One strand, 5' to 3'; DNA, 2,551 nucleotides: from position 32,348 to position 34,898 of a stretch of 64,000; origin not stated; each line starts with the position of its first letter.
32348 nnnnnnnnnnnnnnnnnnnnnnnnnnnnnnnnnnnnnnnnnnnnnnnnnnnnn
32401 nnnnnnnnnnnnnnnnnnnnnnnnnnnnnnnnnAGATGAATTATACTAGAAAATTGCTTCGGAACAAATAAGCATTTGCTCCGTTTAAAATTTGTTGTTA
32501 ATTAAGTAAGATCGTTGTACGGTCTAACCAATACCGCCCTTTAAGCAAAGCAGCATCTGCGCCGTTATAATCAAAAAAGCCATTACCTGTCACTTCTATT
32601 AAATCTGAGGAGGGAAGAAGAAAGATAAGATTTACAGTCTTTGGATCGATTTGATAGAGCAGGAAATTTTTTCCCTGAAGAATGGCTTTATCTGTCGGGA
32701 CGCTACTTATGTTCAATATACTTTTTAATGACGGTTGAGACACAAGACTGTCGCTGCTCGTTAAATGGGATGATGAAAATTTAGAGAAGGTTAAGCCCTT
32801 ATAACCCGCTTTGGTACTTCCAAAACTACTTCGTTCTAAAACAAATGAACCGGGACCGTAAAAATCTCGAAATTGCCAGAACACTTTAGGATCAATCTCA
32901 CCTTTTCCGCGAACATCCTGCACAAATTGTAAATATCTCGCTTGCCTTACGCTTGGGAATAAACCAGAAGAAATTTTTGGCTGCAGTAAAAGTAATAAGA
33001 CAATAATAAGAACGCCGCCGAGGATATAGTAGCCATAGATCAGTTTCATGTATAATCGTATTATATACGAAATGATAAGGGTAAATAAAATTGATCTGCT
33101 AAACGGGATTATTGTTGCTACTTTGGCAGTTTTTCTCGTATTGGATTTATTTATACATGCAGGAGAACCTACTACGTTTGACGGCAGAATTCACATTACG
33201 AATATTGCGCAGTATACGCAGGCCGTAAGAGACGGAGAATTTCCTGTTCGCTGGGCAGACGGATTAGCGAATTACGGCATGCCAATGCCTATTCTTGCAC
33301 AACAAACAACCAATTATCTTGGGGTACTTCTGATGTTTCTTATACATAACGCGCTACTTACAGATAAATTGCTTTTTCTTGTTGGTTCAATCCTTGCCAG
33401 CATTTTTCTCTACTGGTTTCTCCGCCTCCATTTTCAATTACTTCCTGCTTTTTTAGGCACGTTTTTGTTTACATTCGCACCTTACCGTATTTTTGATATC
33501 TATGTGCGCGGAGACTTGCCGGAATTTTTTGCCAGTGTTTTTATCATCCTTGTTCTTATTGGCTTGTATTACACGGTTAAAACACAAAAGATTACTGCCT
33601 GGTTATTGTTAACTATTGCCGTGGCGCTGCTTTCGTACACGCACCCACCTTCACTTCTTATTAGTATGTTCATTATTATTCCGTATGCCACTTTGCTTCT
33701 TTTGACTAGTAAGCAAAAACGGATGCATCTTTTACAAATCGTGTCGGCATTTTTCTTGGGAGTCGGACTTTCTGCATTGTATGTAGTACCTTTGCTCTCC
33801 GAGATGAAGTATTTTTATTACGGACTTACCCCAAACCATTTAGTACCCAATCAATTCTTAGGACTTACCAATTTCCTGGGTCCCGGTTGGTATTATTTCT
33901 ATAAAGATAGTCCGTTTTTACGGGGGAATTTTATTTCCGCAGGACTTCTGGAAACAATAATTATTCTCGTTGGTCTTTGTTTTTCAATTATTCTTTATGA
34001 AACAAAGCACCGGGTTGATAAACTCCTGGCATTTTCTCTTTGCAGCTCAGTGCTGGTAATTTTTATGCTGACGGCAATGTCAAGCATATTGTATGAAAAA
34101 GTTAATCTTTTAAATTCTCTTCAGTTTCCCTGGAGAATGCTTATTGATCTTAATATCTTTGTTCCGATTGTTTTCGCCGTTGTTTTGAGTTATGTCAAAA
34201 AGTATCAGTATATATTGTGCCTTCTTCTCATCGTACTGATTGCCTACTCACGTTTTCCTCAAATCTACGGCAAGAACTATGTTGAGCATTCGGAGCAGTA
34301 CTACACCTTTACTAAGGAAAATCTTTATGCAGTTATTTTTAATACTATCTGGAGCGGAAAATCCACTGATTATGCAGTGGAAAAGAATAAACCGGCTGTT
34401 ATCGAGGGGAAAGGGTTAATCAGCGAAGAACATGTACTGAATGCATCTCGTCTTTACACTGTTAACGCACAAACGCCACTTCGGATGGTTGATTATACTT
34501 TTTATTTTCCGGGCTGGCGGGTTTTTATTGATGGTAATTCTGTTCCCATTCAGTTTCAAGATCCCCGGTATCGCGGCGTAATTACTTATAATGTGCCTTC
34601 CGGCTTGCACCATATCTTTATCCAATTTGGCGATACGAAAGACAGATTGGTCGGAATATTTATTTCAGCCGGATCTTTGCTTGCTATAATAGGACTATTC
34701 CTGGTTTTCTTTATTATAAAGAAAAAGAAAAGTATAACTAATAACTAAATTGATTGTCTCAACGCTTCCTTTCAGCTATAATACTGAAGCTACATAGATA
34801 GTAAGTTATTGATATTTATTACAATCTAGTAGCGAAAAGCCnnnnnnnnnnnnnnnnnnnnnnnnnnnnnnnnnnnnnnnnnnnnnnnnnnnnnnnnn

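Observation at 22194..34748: Three paralogs of an unrecognised GT-C-like membrane protein family (HD..FPVRW / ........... motifs)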

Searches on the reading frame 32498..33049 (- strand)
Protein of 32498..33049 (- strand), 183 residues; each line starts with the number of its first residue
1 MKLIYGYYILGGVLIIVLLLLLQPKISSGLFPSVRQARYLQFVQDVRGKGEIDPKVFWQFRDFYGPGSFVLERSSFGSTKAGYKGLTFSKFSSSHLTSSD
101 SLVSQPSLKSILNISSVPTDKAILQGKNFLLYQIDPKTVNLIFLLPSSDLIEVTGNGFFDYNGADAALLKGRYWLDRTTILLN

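Call 4: search_protein_families(library=pfam, proteins=[window:32498-33049:-], max_evalue=1)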
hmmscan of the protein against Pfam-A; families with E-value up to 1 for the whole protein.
window:32498-33049:- (183 aa): 0 families

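Call 55: search_protein_families(library=ncbifam, proteins=[window:32498-33049:-], max_evalue=0.001)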
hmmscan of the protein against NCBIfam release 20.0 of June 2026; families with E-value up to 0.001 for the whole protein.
window:32498-33049:- (183 aa): 0 families

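Call 73: find_homologous_proteins(query=window:32498-33049:-, max_evalue=0.001)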
Query window:32498-33049:- (183 aa): 2 proteins with E <= 0.001 among 226 candidates.
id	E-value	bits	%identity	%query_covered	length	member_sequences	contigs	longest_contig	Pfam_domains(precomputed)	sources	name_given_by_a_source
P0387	7.4e-114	395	100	100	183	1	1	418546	-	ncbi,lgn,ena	-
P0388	3.6e-18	84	31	94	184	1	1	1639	-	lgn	-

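Call 87: predict_structure(alignment_id=A5)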
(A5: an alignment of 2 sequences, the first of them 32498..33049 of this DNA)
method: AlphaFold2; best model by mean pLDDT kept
length: 183 residues; sequences in the alignment: 2
mean_pLDDT: 56.5   pTM: 0.50
mean pLDDT of the five models: 56.5, 54.9, 54.2, 51.1, 42.3
residues with pLDDT >= 90: 0; 70-90: 27; 50-70: 111; < 50: 45
segments of 3 or more residues with pLDDT < 50: 65-94, 155-160, 162-164
pLDDT, mean of each block of 10 residues (from residue 1): 63 73 52 56 53 57 46 36 32 52 64 59 65 72 68 46 54 69 61
secondary structure, 60 per line:
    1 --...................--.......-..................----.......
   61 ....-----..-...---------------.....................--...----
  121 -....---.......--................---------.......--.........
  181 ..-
elements in order: H3-21 H24-30 H32-49 H54-64 E91-104 H105-111 E122-125 E129-135 E138-146 H147-153 H163-169 E172-182

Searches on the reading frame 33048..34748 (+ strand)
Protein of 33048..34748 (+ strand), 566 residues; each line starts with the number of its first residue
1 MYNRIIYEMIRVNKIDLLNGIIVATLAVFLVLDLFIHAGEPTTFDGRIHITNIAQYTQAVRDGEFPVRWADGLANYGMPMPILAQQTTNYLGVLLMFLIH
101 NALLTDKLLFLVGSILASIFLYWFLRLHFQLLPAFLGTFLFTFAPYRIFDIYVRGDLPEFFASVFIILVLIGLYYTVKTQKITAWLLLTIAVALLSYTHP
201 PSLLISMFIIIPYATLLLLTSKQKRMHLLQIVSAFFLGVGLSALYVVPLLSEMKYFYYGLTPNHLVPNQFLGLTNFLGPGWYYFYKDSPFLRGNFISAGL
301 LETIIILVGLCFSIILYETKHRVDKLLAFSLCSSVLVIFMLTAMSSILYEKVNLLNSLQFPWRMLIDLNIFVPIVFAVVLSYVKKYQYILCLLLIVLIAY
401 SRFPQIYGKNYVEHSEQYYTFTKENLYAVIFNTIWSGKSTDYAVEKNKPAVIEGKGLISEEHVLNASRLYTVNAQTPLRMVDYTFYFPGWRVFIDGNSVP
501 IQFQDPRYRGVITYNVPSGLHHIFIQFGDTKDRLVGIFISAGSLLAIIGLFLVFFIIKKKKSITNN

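Call 4: search_protein_families(library=pfam, proteins=[window:33048-34748:+], max_evalue=1)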
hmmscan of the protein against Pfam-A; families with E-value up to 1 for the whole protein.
window:33048-34748:+ (566 aa): 2 families
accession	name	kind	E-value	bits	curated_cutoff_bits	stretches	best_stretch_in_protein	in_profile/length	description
PF10131.15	PTPS_related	-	4.9e-07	29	26.4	1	90-420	10-318/621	6-pyruvoyl-tetrahydropterin synthase related domain; membrane protein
PF18204.6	PGF-CTERM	-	0.46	11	18.8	1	542-560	5-23/23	PGF-CTERM motif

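Call 5: search_protein_families(library=ncbifam, proteins=[window:33048-34748:+], max_evalue=1)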
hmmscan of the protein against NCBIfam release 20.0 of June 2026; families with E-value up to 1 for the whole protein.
window:33048-34748:+ (566 aa): 0 families

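Call 15: find_homologous_proteins(query=window:33048-34748:+, max_evalue=0.00001)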
Query window:33048-34748:+ (566 aa): 384 proteins with E <= 0.00001 among 8000 candidates; the best 120 are listed.
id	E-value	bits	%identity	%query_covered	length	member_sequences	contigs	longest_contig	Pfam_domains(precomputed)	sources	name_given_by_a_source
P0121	0.0e+0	1229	100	99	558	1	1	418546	PF10131.16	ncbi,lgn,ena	-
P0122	1.2e-196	673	53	97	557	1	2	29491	PF10131.16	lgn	-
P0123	7.8e-173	594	48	98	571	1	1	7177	-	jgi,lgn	-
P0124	5.3e-169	582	50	95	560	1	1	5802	PF10131.16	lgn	-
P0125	5.4e-169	582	49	93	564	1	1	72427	PF10131.16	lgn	-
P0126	5.3e-168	578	50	98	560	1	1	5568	PF10131.16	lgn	-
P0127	1.3e-167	577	49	96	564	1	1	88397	-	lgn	-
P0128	3.5e-166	572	48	96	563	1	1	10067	-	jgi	jgi:hypothetical protein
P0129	5.1e-166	572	49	96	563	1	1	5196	-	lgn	-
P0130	2.3e-161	557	47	97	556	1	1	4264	PF10131.16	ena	-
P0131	4.7e-161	556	46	94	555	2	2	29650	PF10131.16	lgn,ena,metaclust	metaclust:\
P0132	7.4e-160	552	46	93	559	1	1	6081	-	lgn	-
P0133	1.3e-159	551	49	95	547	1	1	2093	PF10131.16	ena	-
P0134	5.3e-159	549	49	92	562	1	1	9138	PF10131.16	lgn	-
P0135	5.8e-159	549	47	97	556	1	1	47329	-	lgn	-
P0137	1.2e-156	541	47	95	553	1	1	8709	PF10131.16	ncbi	-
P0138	4.8e-156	539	46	98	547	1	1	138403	PF10131.16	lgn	-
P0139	7.2e-156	538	46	94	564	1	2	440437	PF10131.16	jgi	jgi:hypothetical protein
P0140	1.5e-152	527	46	95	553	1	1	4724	PF10131.16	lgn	-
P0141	1.8e-152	527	48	97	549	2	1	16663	PF10131.16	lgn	-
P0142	7.8e-152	525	45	97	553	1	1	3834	PF10131.16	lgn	-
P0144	4.0e-150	519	44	97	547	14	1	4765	PF10131.16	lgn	-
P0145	8.0e-150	518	46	93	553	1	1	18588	PF10131.16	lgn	-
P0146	9.4e-149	515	44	94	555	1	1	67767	PF10131.16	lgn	-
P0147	1.0e-148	515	45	97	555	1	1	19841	PF10131.16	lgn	-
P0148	4.1e-148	513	44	96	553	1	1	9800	PF10131.16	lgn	-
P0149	1.6e-146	508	47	95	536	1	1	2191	PF10131.16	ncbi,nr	ncbi:hypothetical protein HY041_02295, partial [Candidatus Roizmanbacteria bacterium]|nr:hypothetica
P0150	4.8e-146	506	43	97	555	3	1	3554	PF10131.16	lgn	-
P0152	7.8e-146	505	45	92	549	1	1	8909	PF10131.16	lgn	-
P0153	7.9e-146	505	46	95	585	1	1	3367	PF10131.16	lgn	-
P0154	2.4e-145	504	44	89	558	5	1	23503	PF10131.16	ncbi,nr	ncbi:hypothetical protein KAZ66_00855 [Candidatus Woesebacteria bacterium]|nr:hypothetical protein [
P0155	8.3e-145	502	45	93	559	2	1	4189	PF10131.16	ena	-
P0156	1.1e-144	501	44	95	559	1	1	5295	PF10131.16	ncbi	ncbi:hypothetical protein BH09PAT2_BH09PAT2_09070 [soil metagenome]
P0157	1.5e-144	501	44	92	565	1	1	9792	PF10131.16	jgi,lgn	jgi:hypothetical protein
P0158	2.7e-144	500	45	96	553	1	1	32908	PF10131.16,PF20176.4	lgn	-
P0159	3.4e-144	500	43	93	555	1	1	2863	PF10131.16,PF20176.4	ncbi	-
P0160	4.1e-144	500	44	95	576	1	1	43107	PF10131.16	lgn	-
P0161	6.0e-144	499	44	95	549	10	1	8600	PF10131.16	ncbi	-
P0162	8.8e-144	499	46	92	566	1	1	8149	PF10131.16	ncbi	ncbi:hypothetical protein BH11PAT1_BH11PAT1_4050 [soil metagenome]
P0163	9.6e-144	498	44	96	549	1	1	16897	PF10131.16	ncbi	-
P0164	1.1e-143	498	43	98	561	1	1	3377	PF10131.16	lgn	-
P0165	1.5e-143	498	42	93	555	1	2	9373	PF10131.16,PF20176.4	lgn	-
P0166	1.1e-142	495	48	91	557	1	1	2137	PF10131.16,PF20176.4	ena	-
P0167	1.1e-142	495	45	96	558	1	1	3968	PF10131.16,PF20176.4,PF13231.13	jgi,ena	-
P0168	1.4e-142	495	43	94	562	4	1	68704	PF10131.16,PF20176.4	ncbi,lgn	-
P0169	6.7e-142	492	43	95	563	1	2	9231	PF10131.16,PF20176.4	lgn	-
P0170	8.4e-142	492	44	95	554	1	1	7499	PF10131.16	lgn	-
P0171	9.9e-142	492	43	93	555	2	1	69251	PF10131.16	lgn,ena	-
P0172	1.8e-141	491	44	97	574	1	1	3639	PF10131.16,PF20176.4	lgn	-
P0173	2.1e-141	491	44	92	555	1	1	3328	PF10131.16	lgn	-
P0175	2.8e-141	490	43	95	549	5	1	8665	PF10131.16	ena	-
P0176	4.0e-141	490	44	93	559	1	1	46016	PF10131.16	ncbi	-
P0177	4.6e-141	490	44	98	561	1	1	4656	PF10131.16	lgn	-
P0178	5.2e-141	489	45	93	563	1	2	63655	PF10131.16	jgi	jgi:hypothetical protein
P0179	6.8e-141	489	42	95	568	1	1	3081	PF10131.16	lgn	-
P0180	1.3e-140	488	43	97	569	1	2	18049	PF10131.16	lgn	-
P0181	1.8e-140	488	44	95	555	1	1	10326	PF10131.16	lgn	-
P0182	2.0e-140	487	44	94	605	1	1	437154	PF10131.16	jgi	jgi:hypothetical protein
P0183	2.4e-140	487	45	93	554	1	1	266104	PF10131.16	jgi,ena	-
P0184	2.9e-140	487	45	90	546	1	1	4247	PF10131.16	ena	-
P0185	3.7e-140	487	41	98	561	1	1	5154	PF10131.16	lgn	-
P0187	2.1e-139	484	42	96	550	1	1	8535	PF10131.16,PF20176.4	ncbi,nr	ncbi:glycosyltransferase family 39 protein [Candidatus Roizmanbacteria bacterium]|nr:glycosyltransfe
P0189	3.3e-139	483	44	96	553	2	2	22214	PF10131.16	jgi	-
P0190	5.2e-139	483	43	95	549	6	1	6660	PF10131.16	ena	-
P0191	5.6e-139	483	44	97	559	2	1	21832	PF10131.16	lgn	-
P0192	5.8e-139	483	46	89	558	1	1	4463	PF10131.16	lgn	-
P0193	7.3e-139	482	46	92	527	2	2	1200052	PF10131.16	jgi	jgi:hypothetical protein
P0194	9.0e-139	482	42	95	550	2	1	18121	PF10131.16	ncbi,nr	ncbi:MAG TPA: 6-pyruvoyl-tetrahydropterin synthase-related protein [Candidatus Woesebacteria bacteri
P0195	1.0e-138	482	44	91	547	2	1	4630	PF10131.16,PF20176.4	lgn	-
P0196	1.9e-138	481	46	88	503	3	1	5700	PF10131.16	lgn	-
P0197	2.0e-138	481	45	92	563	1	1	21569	PF10131.16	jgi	jgi:hypothetical protein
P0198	2.5e-138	481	45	93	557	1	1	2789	PF10131.16,PF13231.13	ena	-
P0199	4.5e-138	480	44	97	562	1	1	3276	PF10131.16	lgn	-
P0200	1.7e-137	478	43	96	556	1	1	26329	PF10131.16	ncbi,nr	ncbi:hypothetical protein HY468_03555 [Candidatus Roizmanbacteria bacterium]|nr:hypothetical protein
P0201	1.8e-137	478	46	89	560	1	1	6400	PF10131.16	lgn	-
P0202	3.2e-137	477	41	97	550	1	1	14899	PF10131.16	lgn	-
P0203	1.5e-136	475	45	94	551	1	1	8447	PF10131.16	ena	-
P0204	1.5e-136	475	43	95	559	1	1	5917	PF10131.16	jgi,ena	-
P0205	1.5e-136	475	46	92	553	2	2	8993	PF10131.16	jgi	-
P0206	2.0e-136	474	43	96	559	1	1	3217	PF10131.16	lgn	-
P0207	2.2e-136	474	45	90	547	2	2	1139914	PF10131.16,PF20176.4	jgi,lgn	jgi:uncharacterized membrane protein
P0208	2.5e-136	474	46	94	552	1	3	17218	PF10131.16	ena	-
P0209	7.7e-136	472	42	98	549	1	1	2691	PF10131.16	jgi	-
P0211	3.3e-135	470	42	97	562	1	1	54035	PF10131.16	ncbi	-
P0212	3.6e-135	470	41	97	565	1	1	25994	PF10131.16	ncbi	-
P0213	4.8e-135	470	46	92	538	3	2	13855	PF10131.16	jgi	jgi:hypothetical protein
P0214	6.0e-135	469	41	96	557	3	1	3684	PF10131.16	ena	-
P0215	6.9e-135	469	41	99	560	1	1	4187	PF10131.16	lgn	-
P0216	7.9e-135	469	45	89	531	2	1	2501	PF10131.16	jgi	-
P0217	1.3e-134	468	42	93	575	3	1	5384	PF10131.16,PF20176.4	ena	-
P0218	1.5e-134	468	43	91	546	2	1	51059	PF10131.16,PF20176.4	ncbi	-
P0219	1.6e-134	468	42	97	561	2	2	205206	PF10131.16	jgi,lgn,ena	-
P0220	2.3e-134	467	42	96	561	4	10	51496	PF10131.16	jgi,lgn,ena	-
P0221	2.4e-134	467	44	93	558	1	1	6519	PF10131.16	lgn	-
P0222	3.0e-134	467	43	92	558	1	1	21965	PF10131.16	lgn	-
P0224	5.7e-134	466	41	98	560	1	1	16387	PF10131.16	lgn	-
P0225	8.8e-134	465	42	98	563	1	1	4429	PF10131.16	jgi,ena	-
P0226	1.2e-133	465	44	97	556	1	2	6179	PF10131.16,PF13231.13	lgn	-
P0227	3.2e-133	464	45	90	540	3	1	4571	PF10131.16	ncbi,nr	ncbi:hypothetical protein KKG52_01900 [Patescibacteria group bacterium]|nr:hypothetical protein [Pat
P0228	3.8e-133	463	43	93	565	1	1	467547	PF10131.16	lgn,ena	-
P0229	1.3e-132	462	42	95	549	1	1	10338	PF10131.16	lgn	-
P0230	1.6e-132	461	44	95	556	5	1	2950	PF10131.16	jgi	-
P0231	2.1e-132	461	41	96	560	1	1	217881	PF10131.16,PF20176.4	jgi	jgi:uncharacterized membrane protein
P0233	3.0e-132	460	42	96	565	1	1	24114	PF10131.16,PF20176.4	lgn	-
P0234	3.4e-132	460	42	95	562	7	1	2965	PF10131.16,PF20176.4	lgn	-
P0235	3.6e-132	460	44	92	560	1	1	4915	PF10131.16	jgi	jgi:hypothetical protein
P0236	4.0e-132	460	44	94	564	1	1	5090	PF10131.16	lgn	-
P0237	1.1e-131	459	42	95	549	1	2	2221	PF10131.16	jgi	jgi:uncharacterized membrane protein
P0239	5.7e-131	456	40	97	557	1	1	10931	PF10131.16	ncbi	-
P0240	6.5e-131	456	44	89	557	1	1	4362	PF10131.16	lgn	-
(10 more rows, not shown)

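Call 62: find_encoding_contigs(protein=P0139, flank=8000, max_places=2)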
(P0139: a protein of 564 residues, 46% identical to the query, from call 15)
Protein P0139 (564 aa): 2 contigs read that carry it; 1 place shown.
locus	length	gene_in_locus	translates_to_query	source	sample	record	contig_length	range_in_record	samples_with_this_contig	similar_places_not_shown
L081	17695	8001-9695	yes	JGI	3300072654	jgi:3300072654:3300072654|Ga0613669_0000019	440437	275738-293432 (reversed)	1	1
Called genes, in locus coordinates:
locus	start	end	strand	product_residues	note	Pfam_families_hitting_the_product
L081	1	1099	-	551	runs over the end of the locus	PF02366:PMT, PF13231:PMT_2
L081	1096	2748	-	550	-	PF02366:PMT, PF13231:PMT_2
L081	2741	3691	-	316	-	PF00535:Glycos_transf_2, PF10111:Glyco_tranf_2_2, PF13641:Glyco_tranf_2_3, PF13632:Glyco_trans_2_3 (weak)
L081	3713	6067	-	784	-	PF09586:YfhO (weak)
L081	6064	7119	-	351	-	PF00534:Glycos_transf_1, PF13692:Glyco_trans_1_4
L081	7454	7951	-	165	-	-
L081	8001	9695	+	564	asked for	PF10131:PTPS_related (weak)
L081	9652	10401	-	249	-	PF00535:Glycos_transf_2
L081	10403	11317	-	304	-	PF00535:Glycos_transf_2, PF13641:Glyco_tranf_2_3, PF13632:Glyco_trans_2_3 (faint)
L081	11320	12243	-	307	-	PF00535:Glycos_transf_2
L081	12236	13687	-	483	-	PF01943:Polysacc_synt, PF13440:Polysacc_synt_3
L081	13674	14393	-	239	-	PF13641:Glyco_tranf_2_3, PF00535:Glycos_transf_2, PF10111:Glyco_tranf_2_2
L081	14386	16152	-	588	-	PF10131:PTPS_related (weak), PF09586:YfhO (weak)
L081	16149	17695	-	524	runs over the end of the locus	-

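Call 64: find_encoding_contigs(protein=P0193, flank=8000, max_places=2)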
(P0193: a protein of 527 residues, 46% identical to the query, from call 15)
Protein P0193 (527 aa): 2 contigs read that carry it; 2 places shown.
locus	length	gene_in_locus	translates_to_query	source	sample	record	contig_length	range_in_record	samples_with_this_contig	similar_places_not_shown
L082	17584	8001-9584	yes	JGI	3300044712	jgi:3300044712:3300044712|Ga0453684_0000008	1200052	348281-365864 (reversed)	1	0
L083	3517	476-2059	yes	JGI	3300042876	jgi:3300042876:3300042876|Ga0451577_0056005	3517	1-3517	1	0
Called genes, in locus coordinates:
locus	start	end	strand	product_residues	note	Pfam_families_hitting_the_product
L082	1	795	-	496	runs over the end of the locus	-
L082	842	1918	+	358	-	PF26314:MptA_B_family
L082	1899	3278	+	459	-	PF09852:DUF2079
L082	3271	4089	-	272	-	PF00535:Glycos_transf_2, PF13641:Glyco_tranf_2_3 (weak)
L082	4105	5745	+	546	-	-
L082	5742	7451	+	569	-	-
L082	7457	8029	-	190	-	-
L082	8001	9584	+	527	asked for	PF10131:PTPS_related (weak)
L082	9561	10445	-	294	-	PF00535:Glycos_transf_2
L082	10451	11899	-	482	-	PF01943:Polysacc_synt, PF13440:Polysacc_synt_3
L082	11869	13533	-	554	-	-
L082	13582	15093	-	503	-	PF13231:PMT_2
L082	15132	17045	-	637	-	PF02705:K_trans, PF22776:K_trans_C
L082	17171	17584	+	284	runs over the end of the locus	PF01501:Glyco_transf_8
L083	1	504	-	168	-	?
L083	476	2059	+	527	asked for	PF10131:PTPS_related (weak)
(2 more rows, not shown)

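Call 74: find_encoding_contigs(protein=P0138, flank=5000, max_places=1)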
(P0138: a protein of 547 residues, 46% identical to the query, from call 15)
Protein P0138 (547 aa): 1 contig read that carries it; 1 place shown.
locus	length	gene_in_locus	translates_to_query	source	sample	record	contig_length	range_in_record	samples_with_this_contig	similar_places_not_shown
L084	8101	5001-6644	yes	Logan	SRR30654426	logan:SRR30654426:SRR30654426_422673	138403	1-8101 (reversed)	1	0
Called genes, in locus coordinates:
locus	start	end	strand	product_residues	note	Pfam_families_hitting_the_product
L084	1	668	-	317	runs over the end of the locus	PF00535:Glycos_transf_2, PF13506:Glyco_transf_21 (faint), PF13641:Glyco_tranf_2_3, PF13632:Glyco_trans_2_3 (weak)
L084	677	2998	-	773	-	PF09586:YfhO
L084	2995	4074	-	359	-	PF13524:Glyco_trans_1_2 (faint), PF00534:Glycos_transf_1, PF13692:Glyco_trans_1_4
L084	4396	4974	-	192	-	-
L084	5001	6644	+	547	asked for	PF10131:PTPS_related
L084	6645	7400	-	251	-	PF00535:Glycos_transf_2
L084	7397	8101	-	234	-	?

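Call 75: find_encoding_contigs(protein=P0207, flank=5000, max_places=1)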
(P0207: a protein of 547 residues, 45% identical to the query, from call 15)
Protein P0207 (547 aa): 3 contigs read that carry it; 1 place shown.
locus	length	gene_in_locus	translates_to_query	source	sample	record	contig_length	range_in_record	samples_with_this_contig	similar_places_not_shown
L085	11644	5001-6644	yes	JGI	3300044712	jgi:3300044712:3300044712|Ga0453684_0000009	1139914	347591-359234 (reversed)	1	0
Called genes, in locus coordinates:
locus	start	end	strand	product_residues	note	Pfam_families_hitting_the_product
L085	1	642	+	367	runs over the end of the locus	PF26314:MptA_B_family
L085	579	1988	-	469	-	PF09852:DUF2079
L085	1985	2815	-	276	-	PF00535:Glycos_transf_2, PF13641:Glyco_tranf_2_3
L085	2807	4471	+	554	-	-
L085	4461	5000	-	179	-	-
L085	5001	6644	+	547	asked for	PF20176:DUF6541 (weak), PF10131:PTPS_related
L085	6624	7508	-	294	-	PF00535:Glycos_transf_2 (faint)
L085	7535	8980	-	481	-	PF01943:Polysacc_synt, PF13440:Polysacc_synt_3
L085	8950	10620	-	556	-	-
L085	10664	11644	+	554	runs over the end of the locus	PF02366:PMT (weak), PF13231:PMT_2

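Call 76: find_encoding_contigs(protein=P0228, flank=5000, max_places=1)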
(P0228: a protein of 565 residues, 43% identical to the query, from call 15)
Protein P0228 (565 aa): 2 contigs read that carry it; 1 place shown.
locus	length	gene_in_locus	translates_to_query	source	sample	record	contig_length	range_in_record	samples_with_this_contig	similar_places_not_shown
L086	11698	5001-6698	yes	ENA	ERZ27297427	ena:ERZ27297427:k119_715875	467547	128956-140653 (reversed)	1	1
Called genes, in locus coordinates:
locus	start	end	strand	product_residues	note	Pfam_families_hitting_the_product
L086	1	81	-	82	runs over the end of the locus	PF18893:DUF5652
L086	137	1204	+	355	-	PF13439:Glyco_transf_4, PF00534:Glycos_transf_1, PF13692:Glyco_trans_1_4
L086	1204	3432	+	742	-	PF09586:YfhO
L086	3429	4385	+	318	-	PF00535:Glycos_transf_2, PF13641:Glyco_tranf_2_3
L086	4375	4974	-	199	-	-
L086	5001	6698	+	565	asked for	PF10131:PTPS_related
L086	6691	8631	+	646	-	-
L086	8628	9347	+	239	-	PF00535:Glycos_transf_2, PF10111:Glyco_tranf_2_2, PF13641:Glyco_tranf_2_3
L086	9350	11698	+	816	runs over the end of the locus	PF09586:YfhO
